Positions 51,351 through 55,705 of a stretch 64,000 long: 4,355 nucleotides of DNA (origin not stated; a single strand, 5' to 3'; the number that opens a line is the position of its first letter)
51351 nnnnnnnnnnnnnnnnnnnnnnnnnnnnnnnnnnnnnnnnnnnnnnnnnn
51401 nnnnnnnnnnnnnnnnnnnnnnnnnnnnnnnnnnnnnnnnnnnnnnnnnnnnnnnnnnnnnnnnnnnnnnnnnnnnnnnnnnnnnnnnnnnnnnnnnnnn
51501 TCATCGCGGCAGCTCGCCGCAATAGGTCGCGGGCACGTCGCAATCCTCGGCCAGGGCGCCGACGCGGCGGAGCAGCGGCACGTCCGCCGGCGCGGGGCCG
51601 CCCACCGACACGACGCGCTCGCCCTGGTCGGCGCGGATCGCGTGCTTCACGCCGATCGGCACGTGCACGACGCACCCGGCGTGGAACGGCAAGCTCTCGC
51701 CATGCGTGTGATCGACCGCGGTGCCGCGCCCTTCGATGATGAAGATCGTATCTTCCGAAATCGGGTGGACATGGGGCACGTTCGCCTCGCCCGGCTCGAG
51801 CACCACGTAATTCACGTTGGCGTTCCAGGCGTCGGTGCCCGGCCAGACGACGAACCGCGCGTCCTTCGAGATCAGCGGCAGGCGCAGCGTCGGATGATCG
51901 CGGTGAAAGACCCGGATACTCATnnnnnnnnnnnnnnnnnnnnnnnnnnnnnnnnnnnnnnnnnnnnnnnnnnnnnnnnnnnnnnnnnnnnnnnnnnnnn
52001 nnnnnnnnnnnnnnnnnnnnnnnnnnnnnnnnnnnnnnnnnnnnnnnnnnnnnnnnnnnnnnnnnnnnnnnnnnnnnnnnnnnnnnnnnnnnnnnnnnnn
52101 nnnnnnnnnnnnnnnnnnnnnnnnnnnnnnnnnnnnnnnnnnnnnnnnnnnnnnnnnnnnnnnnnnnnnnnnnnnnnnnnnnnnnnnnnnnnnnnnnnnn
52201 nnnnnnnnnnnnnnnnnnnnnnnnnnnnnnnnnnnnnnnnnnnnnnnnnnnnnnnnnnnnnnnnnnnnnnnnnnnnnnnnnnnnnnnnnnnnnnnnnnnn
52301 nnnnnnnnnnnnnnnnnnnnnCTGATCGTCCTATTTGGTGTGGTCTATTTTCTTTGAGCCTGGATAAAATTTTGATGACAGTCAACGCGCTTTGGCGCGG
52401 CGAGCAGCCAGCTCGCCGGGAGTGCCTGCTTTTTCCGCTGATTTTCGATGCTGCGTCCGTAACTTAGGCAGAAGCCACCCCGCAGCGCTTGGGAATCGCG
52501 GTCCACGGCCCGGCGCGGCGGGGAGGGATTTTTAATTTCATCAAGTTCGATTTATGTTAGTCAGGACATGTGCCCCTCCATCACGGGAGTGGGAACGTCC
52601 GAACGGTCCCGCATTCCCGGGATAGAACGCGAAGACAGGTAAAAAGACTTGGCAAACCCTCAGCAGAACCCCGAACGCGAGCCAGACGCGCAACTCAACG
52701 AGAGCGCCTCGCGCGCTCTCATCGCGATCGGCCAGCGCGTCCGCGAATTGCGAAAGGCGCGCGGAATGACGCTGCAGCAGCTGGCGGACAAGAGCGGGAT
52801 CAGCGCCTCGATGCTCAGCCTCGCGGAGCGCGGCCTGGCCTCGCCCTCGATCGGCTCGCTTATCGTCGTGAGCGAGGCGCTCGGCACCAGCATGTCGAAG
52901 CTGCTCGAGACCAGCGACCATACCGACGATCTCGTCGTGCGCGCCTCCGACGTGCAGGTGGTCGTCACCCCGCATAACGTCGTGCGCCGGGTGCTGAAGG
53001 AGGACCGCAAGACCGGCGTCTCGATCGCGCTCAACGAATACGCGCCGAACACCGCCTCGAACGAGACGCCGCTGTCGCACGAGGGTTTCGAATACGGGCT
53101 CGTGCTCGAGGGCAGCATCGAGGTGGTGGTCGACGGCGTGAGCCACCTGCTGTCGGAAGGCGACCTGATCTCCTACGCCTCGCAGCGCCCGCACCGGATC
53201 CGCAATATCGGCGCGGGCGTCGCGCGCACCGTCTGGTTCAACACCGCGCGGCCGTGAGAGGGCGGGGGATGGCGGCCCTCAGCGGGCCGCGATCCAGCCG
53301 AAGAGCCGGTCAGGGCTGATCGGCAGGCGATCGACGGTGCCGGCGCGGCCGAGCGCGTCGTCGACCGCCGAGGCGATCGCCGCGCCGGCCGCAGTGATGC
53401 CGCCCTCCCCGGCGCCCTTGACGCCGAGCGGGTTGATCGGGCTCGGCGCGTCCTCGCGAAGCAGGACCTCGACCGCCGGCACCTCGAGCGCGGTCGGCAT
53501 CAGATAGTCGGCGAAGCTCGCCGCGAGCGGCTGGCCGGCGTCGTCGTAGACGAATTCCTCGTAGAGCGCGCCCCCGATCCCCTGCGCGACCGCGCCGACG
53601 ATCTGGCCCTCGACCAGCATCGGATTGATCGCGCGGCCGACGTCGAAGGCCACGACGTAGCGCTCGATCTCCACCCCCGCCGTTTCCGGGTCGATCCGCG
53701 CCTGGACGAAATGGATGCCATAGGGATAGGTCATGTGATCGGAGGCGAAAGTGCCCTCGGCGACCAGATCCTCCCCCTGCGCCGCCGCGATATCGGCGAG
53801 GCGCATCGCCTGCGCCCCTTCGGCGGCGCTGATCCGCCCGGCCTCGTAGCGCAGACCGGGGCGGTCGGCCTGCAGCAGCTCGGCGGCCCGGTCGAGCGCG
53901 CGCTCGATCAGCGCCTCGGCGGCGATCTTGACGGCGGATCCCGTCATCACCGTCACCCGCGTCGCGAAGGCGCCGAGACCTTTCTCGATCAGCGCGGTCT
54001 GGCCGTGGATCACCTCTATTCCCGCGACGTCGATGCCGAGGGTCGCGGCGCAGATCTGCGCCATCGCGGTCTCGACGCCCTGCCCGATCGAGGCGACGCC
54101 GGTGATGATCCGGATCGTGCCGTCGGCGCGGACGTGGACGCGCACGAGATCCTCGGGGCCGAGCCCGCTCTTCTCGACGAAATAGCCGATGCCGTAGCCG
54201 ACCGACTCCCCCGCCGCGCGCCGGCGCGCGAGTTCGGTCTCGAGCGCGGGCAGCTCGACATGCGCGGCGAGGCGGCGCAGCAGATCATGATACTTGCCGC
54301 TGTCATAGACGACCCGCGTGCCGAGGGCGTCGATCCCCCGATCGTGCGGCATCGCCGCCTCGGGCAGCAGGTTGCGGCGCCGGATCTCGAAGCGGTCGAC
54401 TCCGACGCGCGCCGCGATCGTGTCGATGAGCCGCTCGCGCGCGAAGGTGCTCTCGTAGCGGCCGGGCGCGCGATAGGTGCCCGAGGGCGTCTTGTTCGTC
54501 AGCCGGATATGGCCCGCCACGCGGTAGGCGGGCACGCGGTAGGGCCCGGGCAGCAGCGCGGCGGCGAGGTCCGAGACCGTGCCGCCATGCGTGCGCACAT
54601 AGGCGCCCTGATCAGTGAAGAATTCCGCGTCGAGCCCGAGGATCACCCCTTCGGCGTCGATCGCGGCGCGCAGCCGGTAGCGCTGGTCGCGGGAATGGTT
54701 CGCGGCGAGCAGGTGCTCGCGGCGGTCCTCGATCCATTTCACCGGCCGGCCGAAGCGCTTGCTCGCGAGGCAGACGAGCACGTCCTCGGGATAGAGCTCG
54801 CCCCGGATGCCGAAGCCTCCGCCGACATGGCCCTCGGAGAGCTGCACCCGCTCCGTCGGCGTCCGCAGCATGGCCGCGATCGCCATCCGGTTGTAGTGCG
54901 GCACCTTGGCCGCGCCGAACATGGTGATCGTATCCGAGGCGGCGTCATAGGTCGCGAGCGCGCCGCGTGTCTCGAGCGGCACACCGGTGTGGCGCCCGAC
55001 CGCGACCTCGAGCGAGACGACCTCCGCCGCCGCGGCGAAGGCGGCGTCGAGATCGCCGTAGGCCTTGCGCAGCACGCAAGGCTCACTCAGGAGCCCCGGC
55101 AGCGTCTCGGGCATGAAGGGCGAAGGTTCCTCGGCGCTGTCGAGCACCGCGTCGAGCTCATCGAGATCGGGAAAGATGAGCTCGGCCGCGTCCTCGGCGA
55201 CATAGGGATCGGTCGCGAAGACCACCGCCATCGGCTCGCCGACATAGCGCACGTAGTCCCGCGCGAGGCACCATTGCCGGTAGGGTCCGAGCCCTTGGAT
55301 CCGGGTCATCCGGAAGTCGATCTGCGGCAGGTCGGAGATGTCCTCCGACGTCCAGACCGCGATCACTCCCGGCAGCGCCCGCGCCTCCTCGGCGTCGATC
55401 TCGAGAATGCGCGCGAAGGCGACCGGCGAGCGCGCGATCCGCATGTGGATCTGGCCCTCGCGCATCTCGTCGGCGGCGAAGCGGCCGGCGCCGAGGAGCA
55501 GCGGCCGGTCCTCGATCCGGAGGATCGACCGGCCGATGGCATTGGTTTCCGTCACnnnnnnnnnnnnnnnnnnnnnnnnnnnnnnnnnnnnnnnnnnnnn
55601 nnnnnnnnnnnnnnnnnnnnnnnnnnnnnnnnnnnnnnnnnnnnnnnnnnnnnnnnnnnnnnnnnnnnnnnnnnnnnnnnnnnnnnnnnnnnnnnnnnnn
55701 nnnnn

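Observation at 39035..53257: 16 co-directional genes (two importers, Rieske oxygenase, cyclase-type hydrolase, C-N hydrolase, tandem cupins, CoxG, CMD, QOR) facing an XRE-cupin regulator: an undescribed catabolic supercluster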

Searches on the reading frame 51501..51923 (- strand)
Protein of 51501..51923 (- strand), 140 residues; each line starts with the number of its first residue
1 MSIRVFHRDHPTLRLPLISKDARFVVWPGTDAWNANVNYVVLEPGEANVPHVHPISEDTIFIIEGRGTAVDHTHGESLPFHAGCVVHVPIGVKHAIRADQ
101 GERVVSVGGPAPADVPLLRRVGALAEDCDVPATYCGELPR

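Call 4: search_protein_families(library=pfam, proteins=[window:51504-51923:-])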
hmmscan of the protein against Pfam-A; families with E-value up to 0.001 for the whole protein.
seq(140 aa): 2 families
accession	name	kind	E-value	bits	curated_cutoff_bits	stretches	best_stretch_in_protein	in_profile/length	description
PF07883.17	Cupin_2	-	6.9e-10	38.9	27.2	1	39-104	2-64/70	Cupin domain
PF00190.28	Cupin_1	-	2.1e-06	27.8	22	1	33-105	31-108/151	Cupin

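Call 6: search_protein_families(library=ncbifam, max_evalue=0.00001, proteins=[window:51504-51923:-])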
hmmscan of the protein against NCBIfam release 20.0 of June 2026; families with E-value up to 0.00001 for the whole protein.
seq(140 aa): 0 families

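Call 52: search_solved_structures(query=window:51501-51923:-, max_evalue=1)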
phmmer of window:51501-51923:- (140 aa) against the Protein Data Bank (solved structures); distinct sequences matched with E-value up to 1: 30.
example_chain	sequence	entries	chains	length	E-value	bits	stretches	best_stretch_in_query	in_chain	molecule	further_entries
2h0v_A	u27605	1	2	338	3.1e-05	27.4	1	44-109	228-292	Quercetin 2,3-dioxygenase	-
1y3t_A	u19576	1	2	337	3.1e-05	27.4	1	44-109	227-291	Hypothetical protein yxaG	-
4rd7_A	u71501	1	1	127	3.8e-05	27.1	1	8-97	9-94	Cupin 2 conserved barrel domain protein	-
8hfb_A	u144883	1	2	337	0.00011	25.6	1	44-107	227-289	Quercetin 2,3-dioxygenase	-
2ete_A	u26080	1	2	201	0.00098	22.5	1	25-66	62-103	Oxalate oxidase 1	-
1fi2_A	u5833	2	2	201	0.00098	22.5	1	25-66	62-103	OXALATE OXIDASE | Oxalate oxidase 1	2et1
5e1r_A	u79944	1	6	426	0.0015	21.9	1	38-112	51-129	7S vicilin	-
2vqa_A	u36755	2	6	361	0.004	20.6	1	29-99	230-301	SLL1358 PROTEIN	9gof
2q30_A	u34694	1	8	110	0.013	18.9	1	20-105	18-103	Uncharacterized protein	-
2et7_A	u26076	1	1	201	0.013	18.9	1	25-66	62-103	Oxalate oxidase 1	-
2i45_A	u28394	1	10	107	0.013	18.9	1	51-107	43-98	Hypothetical protein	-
3l2h_A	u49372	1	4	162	0.022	18.2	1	36-105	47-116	Putative sugar phosphate isomerase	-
6ufi_A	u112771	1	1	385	0.035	17.5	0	39-98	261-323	Cupin domain-containing protein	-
6tzp_A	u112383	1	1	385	0.035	17.5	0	39-98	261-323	Oxalate decarboxylase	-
4met_A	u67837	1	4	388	0.036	17.4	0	39-98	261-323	Oxalate decarboxylase OxdC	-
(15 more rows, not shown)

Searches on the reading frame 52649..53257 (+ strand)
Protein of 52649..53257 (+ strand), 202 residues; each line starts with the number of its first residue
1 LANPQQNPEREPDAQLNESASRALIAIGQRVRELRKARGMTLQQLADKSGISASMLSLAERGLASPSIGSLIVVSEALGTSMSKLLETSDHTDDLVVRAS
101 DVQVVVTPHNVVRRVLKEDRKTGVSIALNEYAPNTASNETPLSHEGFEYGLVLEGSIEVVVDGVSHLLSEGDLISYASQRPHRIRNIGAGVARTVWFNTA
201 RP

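Call 5: search_protein_families(library=pfam, proteins=[window:52649-53254:+])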
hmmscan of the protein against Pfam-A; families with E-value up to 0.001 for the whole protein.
seq(202 aa): 5 families
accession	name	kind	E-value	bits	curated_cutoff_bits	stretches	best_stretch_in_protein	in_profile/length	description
PF01381.28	HTH_3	-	2e-13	50.6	23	1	31-85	1-55/55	Helix-turn-helix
PF07883.17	Cupin_2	-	3.6e-13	49.4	27.2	1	130-196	4-68/70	Cupin domain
PF13560.12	HTH_31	-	5.2e-09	36.7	27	1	27-81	2-57/64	Helix-turn-helix domain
PF13443.12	HTH_26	-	4.2e-05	24.2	22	1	31-89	2-61/63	Cro/C1-type HTH DNA-binding domain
PF12844.13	HTH_19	-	8.4e-05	22.8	30.2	1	28-81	1-54/64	Helix-turn-helix domain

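Call 63: search_protein_families(library=ncbifam, max_evalue=1e-10, proteins=[window:52649-53257:+])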
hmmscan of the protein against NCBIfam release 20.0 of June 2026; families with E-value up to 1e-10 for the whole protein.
window:52649-53257:+ (202 aa): 2 families
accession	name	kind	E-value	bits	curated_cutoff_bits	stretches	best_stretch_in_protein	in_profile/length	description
NF007408.0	PRK09943.1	equivalog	1.1e-21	77.3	211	1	24-196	5-178/185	HTH-type transcriptional regulator PuuR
NF006015.0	PRK08154.1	subfamily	1.3e-15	57.4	204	1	5-118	9-124/314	anaerobic benzoate catabolism transcriptional regulator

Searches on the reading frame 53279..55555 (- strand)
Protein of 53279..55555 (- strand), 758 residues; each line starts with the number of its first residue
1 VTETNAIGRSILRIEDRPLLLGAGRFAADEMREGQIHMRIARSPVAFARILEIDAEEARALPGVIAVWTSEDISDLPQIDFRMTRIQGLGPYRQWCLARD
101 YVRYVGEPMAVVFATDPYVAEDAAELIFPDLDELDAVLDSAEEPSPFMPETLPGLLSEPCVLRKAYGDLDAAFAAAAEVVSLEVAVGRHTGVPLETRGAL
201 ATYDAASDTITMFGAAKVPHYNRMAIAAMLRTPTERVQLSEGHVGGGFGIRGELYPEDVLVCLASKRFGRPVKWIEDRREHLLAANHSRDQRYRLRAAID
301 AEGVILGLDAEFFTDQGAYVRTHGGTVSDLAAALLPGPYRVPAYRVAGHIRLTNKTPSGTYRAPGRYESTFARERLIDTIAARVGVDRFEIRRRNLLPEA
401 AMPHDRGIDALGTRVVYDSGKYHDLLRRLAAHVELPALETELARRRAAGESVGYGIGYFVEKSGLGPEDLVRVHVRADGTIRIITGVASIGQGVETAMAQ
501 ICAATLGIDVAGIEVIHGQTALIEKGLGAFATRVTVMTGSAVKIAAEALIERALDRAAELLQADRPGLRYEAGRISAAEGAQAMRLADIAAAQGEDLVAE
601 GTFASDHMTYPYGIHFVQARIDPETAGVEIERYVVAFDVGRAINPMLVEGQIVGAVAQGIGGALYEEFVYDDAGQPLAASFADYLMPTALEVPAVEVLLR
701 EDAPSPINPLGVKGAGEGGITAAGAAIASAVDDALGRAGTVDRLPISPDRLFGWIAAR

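Call 43: search_solved_structures(query=window:53282-55555:-, max_evalue=1e-30)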
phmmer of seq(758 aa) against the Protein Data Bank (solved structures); distinct sequences matched with E-value up to 1e-30: 38.
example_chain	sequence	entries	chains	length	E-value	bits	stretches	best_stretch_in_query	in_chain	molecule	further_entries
7dqx_A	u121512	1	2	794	3.7e-185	621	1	7-753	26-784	6-hydroxypseudooxynicotine dehydrogenase complex subunit gamma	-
1t3q_B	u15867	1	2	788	2.6e-125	423.1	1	5-755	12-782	quinoline 2-oxidoreductase large subunit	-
8uem_A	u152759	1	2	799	1.4e-104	354.6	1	11-752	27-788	Carbon monoxide dehydrogenase (Large chain), CoxL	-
1ffu_B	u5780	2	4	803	6.2e-94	319.4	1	7-741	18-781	CUTL, MOLYBDOPROTEIN OF CARBON MONOXIDE DEHYDROGENASE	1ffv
4zoh_A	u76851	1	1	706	1.8e-93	317.9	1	7-747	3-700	Putative oxidoreductase molybdopterin-binding subunit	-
1n5w_B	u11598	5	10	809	2.2e-82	281.3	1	8-736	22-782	Carbon monoxide dehydrogenase large chain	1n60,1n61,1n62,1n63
1zxi_B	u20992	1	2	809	2.9e-82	280.8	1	8-736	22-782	Carbon monoxide dehydrogenase large chain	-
1rm6_A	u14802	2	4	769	4e-74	253.9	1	20-753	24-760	4-hydroxybenzoyl-CoA reductase alpha subunit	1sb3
1sij_A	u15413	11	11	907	2.2e-45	158.9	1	30-752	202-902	Aldehyde oxidoreductase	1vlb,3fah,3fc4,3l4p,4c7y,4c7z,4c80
5g5g_C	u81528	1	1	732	3.7e-43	151.6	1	5-752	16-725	PUTATIVE XANTHINE DEHYDROGENASE YAGS FAD-BINDING SUBUNIT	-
5g5h_C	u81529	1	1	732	4.8e-43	151.2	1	5-752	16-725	Aldehyde oxidoreductase molybdenum-binding subunit PaoC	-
1dgj_A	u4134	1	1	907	4.9e-41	144.5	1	22-751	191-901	ALDEHYDE OXIDOREDUCTASE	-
3sr6_C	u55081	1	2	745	1.4e-39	139.8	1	32-738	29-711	Xanthine dehydrogenase/oxidase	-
1fiq_C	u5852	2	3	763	1.4e-39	139.8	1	32-738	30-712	XANTHINE OXIDASE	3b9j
3etr_C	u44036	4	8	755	1.4e-39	139.7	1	32-738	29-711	Xanthine dehydrogenase/oxidase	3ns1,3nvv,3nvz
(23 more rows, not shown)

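Call 63: search_protein_families(library=ncbifam, max_evalue=1e-10, proteins=[window:53279-55555:-])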
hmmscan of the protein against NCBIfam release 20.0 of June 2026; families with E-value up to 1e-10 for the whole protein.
window:53279-55555:- (758 aa): 13 families
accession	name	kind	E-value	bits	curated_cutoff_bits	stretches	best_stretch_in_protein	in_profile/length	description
NF040766.1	CODH_aero_grp5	exception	5.2e-178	593.7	950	2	4-590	2-591/785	aerobic carbon-monoxide dehydrogenase large subunit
NF041018.1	glyceraldDH_alpha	equivalog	3.5e-162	541.5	790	1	6-751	2-740/741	glyceraldehyde dehydrogenase subunit alpha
TIGR02416.1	CO_dehy_Mo_lg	equivalog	9.7e-112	374.5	991.15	1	15-740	1-755/770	aerobic carbon-monoxide dehydrogenase large subunit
TIGR03194.1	4hydrxCoA_A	equivalog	7.6e-111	371.8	994.55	1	21-752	11-743/746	4-hydroxybenzoyl-CoA reductase subunit alpha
NF043082.1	XdhA_XDHase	equivalog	1.5e-98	330.8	780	1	7-752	1-749/758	xanthine dehydrogenase subunit XdhA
NF007426.0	PRK09970.1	equivalog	4.7e-96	322.5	916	1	3-752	2-752/761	xanthine dehydrogenase molybdenum-binding subunit XdhA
TIGR03196.1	pucD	equivalog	2.2e-84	284.3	783.65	1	9-751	5-754/763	xanthine dehydrogenase subunit D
TIGR03311.1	Se_dep_XDH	equivalog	3e-68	230.7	830.45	1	6-730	161-827/848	selenium-dependent xanthine dehydrogenase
NF045668.1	pterin_aldehy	equivalog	4.7e-68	230.1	1100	1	28-751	199-900/905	molybdopterin-dependent aldehyde oxidoreductase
NF041671.1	peri_hyde_PaoC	equivalog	7e-65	219.7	1180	1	4-751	15-727/735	aldehyde oxidoreductase molybdenum-binding subunit PaoC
TIGR03313.1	Se_sel_red_Mo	hypoth_equivalog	1.2e-62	211.9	1101.9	1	163-736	358-932/951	molybdopterin-dependent oxidoreductase Mo/Fe-S-binding subunit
TIGR02965.1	xanthine_xdhB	equivalog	2.2e-62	211.3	849.5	1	32-720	27-715/758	xanthine dehydrogenase molybdopterin binding subunit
TIGR02969.1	mam_aldehyde_ox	subfamily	1.1e-35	122.5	1912.3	1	34-737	604-1281/1330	aldehyde oxidase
